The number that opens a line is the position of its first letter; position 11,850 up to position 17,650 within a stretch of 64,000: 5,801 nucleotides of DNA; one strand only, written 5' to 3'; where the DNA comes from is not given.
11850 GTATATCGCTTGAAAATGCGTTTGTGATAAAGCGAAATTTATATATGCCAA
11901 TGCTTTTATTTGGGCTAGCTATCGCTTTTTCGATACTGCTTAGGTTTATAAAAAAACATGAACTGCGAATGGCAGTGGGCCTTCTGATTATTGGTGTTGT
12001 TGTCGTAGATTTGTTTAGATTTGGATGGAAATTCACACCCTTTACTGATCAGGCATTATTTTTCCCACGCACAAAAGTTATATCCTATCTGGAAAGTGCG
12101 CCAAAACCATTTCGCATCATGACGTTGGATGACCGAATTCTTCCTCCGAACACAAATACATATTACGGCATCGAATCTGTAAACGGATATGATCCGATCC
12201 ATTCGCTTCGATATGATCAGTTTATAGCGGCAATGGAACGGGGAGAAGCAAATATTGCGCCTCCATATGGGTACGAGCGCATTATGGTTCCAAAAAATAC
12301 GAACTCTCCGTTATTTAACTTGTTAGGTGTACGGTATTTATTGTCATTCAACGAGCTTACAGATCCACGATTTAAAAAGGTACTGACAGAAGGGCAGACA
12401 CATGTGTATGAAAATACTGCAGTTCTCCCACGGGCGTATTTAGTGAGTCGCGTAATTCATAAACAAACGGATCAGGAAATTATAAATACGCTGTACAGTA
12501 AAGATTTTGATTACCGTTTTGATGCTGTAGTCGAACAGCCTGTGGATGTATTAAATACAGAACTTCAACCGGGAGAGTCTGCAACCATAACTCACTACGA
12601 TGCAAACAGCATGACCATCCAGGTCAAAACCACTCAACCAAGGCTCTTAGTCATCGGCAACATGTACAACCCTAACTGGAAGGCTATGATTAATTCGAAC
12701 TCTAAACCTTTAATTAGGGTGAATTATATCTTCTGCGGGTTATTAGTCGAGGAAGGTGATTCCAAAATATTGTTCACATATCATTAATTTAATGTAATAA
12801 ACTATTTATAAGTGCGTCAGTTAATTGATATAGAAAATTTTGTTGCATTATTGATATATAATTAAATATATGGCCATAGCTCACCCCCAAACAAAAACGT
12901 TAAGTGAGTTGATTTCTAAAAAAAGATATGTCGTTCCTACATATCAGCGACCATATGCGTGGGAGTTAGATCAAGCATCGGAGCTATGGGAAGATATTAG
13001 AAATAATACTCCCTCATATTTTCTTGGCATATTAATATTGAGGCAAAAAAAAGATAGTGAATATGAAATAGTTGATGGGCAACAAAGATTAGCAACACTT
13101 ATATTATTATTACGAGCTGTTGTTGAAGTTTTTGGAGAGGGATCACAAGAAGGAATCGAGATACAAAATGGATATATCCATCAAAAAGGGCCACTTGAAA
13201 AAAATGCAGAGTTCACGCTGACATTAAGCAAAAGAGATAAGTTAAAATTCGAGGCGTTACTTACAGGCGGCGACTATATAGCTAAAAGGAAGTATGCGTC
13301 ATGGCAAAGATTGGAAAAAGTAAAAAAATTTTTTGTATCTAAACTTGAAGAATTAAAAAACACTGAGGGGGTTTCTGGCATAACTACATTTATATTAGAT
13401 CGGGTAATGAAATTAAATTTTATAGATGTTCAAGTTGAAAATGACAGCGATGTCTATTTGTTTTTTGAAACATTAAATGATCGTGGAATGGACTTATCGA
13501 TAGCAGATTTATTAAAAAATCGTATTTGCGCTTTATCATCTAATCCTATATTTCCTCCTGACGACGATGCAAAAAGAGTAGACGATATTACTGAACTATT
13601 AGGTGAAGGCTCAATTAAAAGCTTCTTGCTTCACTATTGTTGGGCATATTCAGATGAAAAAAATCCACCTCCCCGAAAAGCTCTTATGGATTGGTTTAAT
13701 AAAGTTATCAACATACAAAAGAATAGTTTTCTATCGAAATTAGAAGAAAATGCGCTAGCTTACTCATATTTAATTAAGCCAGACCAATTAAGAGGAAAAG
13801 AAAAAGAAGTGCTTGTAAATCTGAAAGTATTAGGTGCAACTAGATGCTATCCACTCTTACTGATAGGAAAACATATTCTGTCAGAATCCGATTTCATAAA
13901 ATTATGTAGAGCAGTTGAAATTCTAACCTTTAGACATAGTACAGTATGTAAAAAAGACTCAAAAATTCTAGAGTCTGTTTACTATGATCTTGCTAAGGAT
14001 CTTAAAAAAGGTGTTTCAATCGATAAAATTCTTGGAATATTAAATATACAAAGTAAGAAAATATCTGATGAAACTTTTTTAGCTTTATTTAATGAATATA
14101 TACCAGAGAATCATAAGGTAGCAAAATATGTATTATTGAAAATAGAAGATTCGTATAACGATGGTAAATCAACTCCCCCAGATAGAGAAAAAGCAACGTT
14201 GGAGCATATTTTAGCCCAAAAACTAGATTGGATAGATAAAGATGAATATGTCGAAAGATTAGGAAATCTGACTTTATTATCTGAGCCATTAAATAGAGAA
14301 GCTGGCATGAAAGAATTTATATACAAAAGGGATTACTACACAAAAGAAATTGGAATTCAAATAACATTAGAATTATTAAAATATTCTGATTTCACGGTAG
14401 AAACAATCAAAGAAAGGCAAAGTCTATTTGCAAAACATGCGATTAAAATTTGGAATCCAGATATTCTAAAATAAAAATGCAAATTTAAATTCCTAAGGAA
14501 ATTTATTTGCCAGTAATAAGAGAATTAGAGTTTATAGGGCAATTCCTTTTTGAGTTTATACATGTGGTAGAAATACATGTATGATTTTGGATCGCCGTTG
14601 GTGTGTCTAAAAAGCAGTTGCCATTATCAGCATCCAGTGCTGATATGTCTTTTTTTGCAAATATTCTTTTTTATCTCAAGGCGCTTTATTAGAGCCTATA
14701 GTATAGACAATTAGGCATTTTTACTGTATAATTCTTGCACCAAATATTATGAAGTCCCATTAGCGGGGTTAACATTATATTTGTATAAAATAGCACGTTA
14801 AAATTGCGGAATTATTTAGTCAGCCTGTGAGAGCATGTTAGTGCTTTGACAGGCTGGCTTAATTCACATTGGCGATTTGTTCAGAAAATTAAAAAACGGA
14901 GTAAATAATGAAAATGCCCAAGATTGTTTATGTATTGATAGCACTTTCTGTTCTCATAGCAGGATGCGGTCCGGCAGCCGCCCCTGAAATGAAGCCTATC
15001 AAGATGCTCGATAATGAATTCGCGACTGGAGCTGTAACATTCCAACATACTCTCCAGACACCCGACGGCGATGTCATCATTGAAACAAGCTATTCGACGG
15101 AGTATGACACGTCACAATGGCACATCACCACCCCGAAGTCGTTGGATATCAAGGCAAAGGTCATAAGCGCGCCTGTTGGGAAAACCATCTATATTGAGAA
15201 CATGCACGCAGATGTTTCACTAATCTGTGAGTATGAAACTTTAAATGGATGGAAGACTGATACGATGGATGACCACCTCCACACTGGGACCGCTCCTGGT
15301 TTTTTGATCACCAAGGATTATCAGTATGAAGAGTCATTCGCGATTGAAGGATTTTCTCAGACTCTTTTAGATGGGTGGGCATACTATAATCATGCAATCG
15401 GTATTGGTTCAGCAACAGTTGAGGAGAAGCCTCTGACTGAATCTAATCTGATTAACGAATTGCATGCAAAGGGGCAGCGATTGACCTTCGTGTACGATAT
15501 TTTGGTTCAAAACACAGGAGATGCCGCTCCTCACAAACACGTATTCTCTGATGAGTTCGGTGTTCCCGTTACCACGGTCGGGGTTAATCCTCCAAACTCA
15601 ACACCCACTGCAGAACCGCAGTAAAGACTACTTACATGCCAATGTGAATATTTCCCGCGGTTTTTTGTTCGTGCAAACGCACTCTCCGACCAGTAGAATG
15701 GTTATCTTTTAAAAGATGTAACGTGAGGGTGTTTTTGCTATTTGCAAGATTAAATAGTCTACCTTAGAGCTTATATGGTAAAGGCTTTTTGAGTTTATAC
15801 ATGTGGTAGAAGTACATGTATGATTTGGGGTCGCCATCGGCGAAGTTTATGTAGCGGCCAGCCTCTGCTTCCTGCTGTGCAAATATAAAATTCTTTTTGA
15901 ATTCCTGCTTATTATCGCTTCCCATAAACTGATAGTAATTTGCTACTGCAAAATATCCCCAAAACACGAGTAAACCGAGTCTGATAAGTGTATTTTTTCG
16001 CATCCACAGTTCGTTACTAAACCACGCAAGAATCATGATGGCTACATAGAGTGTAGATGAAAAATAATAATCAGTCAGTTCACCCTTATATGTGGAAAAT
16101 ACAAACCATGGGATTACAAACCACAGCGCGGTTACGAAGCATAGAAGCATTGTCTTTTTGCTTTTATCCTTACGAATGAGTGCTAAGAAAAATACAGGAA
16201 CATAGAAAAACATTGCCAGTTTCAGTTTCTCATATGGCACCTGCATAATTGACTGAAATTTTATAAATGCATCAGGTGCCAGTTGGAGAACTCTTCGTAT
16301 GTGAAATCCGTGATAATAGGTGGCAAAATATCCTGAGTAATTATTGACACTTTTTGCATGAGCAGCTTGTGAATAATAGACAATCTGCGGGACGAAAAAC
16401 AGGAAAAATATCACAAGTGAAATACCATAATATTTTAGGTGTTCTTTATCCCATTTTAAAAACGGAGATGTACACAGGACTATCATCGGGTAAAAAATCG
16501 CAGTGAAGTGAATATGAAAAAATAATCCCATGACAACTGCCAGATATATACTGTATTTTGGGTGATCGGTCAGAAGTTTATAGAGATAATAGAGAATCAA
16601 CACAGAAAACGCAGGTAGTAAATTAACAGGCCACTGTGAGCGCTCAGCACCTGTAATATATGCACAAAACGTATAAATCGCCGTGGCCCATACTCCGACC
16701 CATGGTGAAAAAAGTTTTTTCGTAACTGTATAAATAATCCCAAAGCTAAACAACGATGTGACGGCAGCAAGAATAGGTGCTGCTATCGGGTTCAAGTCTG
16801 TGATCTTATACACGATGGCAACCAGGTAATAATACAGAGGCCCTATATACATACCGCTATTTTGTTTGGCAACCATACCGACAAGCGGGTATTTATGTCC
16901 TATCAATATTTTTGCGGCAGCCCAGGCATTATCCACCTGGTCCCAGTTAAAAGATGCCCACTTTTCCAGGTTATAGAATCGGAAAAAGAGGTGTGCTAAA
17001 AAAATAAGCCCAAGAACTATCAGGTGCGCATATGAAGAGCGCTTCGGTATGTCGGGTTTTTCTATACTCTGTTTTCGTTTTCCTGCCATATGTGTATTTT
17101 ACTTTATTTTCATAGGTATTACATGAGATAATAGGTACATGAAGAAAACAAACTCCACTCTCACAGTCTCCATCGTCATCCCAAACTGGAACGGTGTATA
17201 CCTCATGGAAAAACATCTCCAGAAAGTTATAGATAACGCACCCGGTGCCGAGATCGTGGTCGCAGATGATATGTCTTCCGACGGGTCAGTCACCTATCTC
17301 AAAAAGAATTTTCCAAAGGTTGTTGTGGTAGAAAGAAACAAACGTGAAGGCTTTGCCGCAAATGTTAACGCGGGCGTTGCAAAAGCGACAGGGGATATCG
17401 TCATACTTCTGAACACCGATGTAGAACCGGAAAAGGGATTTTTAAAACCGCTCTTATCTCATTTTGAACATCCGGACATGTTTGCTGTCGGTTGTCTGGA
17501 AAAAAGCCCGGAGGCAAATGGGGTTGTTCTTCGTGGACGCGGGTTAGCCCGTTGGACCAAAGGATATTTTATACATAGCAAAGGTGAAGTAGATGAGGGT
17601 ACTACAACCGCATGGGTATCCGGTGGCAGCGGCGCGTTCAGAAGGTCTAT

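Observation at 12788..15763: Compositionally atypical ~3 kb islet carrying a GmrSD-like type IV restriction enzyme, inserted in a glycosyltransferase supercluster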

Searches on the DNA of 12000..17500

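Call 47: search_rna_families(source=window, start=12000, end=17500, threshold=evalue, max_evalue=1)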
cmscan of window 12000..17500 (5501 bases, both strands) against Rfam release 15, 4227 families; matches with E-value up to 1: 2.
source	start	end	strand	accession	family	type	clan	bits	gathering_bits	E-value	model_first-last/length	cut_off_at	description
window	15341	15400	-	RF00320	snoZ185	Gene; snRNA; snoRNA; CD-box;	-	28.7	50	0.0022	1-86/86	no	Small nucleolar RNA Z185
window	14796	14874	+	RF03826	MIR825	Gene; miRNA;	-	26.4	160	0.12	1-146/146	no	MIR825 microRNA precursor family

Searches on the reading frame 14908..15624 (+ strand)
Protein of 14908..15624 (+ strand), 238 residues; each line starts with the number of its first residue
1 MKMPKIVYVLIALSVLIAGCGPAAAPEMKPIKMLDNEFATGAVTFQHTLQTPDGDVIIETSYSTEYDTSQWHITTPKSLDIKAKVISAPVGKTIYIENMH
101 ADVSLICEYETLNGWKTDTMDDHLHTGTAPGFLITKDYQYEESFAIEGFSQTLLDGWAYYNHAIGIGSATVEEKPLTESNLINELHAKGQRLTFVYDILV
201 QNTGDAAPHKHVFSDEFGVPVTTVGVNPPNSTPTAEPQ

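Call 3: search_protein_families(library=pfam, proteins=[window:14908-15624:+], max_evalue=0.01)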
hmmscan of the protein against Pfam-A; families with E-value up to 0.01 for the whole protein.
window:14908-15624:+ (238 aa): 0 families

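Call 4: search_protein_families(library=padloc, proteins=[window:14908-15624:+], max_evalue=0.01)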
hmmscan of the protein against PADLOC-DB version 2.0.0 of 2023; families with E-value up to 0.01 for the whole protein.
window:14908-15624:+ (238 aa): 0 families

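Call 5: search_protein_families(library=ncbifam, proteins=[window:14908-15624:+], max_evalue=0.01)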
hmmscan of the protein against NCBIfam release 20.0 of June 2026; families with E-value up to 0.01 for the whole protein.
window:14908-15624:+ (238 aa): 0 families

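Call 17: find_homologous_proteins(query=window:14908-15624:+, max_evalue=0.01)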
Query window:14908-15624:+ (238 aa): 6 proteins with E <= 0.01 among 369 candidates.
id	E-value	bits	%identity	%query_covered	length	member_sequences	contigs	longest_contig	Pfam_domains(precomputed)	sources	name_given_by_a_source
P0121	6.1e-158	541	100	100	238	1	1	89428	-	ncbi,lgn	-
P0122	1.6e-99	350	63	99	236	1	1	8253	-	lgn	-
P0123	1.1e-82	295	62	84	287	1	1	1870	-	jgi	jgi:hypothetical protein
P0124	1.8e-39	154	40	85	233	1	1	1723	-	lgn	-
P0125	6.8e-38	149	39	92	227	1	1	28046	-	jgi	jgi:hypothetical protein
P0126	4.4e-29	120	40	68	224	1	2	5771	-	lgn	-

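Call 20: find_encoding_contigs(protein=P0122, flank=10000, max_places=4)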
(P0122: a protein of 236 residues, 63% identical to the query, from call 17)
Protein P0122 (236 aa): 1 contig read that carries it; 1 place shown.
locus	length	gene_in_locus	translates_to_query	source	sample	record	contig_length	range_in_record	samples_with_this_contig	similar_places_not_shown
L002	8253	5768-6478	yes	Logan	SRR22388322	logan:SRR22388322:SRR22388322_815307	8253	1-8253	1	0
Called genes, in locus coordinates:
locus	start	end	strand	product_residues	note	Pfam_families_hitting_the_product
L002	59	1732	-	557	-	PF13231:PMT_2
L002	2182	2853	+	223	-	-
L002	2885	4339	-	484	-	PF00884:Sulfatase, PF01663:Phosphodiest (weak), PF16347:SGSH_C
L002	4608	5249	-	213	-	PF01663:Phosphodiest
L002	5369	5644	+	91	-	-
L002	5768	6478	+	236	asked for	-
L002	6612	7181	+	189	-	-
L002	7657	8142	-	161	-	-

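Call 22: find_encoding_contigs(protein=P0125, flank=6000, max_places=3)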
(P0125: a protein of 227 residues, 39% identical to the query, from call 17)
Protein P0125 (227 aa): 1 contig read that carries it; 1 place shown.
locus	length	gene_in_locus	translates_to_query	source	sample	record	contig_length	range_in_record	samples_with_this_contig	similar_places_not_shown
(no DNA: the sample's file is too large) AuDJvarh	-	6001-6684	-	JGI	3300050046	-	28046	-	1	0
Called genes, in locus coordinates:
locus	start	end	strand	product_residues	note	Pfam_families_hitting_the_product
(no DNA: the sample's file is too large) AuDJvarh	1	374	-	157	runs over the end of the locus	PF02870:Methyltransf_1N, PF01035:DNA_binding_1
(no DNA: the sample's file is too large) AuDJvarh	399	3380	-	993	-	-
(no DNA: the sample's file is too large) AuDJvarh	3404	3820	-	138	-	PF00903:Glyoxalase, PF06983:3-dmu-9_3-mt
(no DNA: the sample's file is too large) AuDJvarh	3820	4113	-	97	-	PF10041:DUF2277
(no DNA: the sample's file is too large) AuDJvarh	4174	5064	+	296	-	-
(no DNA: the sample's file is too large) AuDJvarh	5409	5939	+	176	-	PF08002:DUF1697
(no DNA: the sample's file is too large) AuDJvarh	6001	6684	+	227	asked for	-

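Call 31: search_protein_families(library=pfam, proteins=[L002:6612-7181:+, L002:5369-5644:+], max_evalue=0.01)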
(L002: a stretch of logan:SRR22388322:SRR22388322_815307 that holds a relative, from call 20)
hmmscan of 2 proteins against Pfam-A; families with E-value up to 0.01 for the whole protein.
L002:6612-7181:+ (189 aa): 0 families

L002:5369-5644:+ (91 aa): 0 families

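Call 54: predict_structure(alignment_id=A2)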
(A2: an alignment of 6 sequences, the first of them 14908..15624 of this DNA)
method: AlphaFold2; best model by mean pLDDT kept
length: 238 residues; sequences in the alignment: 6
mean_pLDDT: 75.8   pTM: 0.70
mean pLDDT of the five models: 75.8, 75.4, 75.1, 75.1, 73.6
residues with pLDDT >= 90: 76; 70-90: 80; 50-70: 52; < 50: 30
segments of 3 or more residues with pLDDT < 50: 1-3, 18-27, 164-167, 230-238
pLDDT, mean of each block of 10 residues (from residue 1): 54 52 47 70 90 91 87 88 95 92 86 82 68 92 84 53 49 70 85 94 88 92 65 40
secondary structure, 60 per line:
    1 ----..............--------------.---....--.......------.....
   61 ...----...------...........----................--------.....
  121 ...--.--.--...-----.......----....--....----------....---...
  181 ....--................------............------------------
elements in order: H5-18 H37-40 E43-49 E56-63 E77-87 E92-107 E116-123 E132-134 E140-146 H151-154 E157-160 E171-174 H178-184 E187-202 E209-220

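Call 57: search_protein_representatives(alignment_id=A2)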
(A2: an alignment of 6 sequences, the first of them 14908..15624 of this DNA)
Query: 6 sequences, 228 profile positions. Proteins with E-value up to 0.001 (for the whole library): 228; up to 1e-10: 184; up to 1e-30: 86. The best 150 are listed.
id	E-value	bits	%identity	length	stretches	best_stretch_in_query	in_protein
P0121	9.7e-109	378.4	-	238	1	5-228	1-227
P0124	3.5e-95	334.1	-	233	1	2-225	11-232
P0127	2.9e-84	298.4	-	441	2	5-225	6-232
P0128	1.6e-72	259.9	-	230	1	15-224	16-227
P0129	1.3e-70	253.7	-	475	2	47-221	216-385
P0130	5.1e-68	245.2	-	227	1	13-225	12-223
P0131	1.0e-67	244.2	-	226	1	5-224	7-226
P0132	9.0e-66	237.8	-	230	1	9-224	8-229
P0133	1.2e-65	237.4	-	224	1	5-224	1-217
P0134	2.9e-63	229.6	-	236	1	9-224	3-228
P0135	5.4e-63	228.8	-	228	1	7-225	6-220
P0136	1.1e-62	227.7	-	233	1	8-225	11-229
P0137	1.3e-62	227.5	-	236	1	6-223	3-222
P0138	3.7e-61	222.8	-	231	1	10-224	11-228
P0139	4.9e-61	222.3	-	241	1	6-224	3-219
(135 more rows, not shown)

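Call 92: search_protein_families(library=phrogs, proteins=[window:14908-15624:+], max_evalue=0.01)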
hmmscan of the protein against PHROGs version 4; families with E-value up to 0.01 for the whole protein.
window:14908-15624:+ (238 aa): 0 families

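Call 93: fold_search(model_id=the predicted structure, library=viral)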
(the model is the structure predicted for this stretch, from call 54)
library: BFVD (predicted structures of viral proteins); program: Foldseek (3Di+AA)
matches with E <= 10: 658; with E <= 0.001: 0
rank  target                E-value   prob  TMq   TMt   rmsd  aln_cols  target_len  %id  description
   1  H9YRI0                1.2e-03  0.95  0.26  0.31  15.6       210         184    7  (no name in the UniProt tables at hand)
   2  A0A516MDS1            2.6e-03  0.96  0.24  0.32  14.9       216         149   11  (no name in the UniProt tables at hand)
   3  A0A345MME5            2.9e-03  0.98  0.23  0.28  14.6       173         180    9  (no name in the UniProt tables at hand)
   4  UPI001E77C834         4.7e-03  0.69  0.22  0.25  17.5       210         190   10  (no name look-up for this kind of identifier)
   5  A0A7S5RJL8            5.0e-03  0.96  0.27  0.31  18.4       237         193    9  (no name in the UniProt tables at hand)
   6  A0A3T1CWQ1            6.5e-03  0.82  0.26  0.18  10.3       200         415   10  Uncharacterized protein [Acanthamoeba castellanii medusavirus J1]
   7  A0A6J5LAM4            6.5e-03  0.72  0.19  0.27  18.6       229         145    9  Uncharacterized protein [uncultured Caudovirales phage]
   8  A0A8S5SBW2            9.5e-03  0.77  0.25  0.19   9.5       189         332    5  Uncharacterized protein [Siphoviridae sp. ctJLl6]
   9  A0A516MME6            1.1e-02  0.13  0.12  0.06  29.6       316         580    9  (no name in the UniProt tables at hand)
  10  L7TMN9                1.3e-02  0.57  0.22  0.19  18.2       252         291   10  Transmembrane protein [Rhizobium phage RHEph01]
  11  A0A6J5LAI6            1.4e-02  0.98  0.29  0.48  11.2       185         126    9  Lipoprotein [uncultured Caudovirales phage]
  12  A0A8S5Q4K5            1.7e-02  0.23  0.18  0.14  26.1       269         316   11  Uncharacterized protein [Siphoviridae sp. ctQqU1]
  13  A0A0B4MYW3            1.8e-02  0.44  0.19  0.18  11.9       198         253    8  Uncharacterized protein [Streptococcus phage SOCP]
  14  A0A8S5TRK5            1.8e-02  0.23  0.18  0.08  24.9       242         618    8  Uncharacterized protein [Siphoviridae sp. ct1SN28]
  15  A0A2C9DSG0            2.3e-02  0.77  0.24  0.19  14.8       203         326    9  Uncharacterized protein [Western grey kangaroopox virus]
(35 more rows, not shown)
